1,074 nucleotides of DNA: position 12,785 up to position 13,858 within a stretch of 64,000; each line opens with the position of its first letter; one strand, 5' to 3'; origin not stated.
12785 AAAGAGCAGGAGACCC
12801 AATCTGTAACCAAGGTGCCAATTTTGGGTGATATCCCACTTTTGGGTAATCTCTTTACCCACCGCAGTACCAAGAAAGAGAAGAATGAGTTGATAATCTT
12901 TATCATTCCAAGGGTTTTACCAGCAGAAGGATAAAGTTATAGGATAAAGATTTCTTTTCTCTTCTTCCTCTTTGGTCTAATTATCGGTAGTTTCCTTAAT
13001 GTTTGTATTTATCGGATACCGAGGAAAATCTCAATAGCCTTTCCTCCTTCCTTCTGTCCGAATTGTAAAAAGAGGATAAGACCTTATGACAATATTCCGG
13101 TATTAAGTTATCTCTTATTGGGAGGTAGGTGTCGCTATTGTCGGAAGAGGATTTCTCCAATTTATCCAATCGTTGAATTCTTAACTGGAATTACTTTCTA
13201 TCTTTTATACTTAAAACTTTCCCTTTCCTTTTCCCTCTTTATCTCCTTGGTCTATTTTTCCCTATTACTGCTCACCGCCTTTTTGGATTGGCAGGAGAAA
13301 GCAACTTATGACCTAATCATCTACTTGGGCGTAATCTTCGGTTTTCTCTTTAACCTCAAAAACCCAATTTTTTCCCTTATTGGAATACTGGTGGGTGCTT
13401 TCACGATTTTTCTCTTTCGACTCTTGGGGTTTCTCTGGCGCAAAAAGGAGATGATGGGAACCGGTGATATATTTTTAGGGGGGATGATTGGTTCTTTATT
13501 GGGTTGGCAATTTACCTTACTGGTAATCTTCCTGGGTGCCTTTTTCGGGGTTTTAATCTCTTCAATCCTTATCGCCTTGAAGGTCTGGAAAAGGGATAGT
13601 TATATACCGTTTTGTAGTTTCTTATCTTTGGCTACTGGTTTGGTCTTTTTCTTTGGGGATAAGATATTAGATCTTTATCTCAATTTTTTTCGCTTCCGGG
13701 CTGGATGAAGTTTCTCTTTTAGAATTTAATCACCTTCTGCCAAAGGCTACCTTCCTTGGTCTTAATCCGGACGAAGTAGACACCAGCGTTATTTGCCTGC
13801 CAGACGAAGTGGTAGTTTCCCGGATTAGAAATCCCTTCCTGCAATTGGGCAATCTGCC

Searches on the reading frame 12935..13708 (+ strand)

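Call 45: search_protein_families(library=pfam, proteins=[window:12935-13708:+], max_evalue=0.01)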
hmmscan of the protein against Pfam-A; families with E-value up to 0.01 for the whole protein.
window:12935-13708:+ (257 aa): 2 families
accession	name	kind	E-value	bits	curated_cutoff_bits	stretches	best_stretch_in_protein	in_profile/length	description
PF06750.18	A24_N_bact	-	1.9e-36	124.5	23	1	12-94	1-83/84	Bacterial Peptidase A24 N-terminal domain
PF01478.23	Peptidase_A24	-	3.7e-12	47.1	26.5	1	105-208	1-102/104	Type IV leader peptidase family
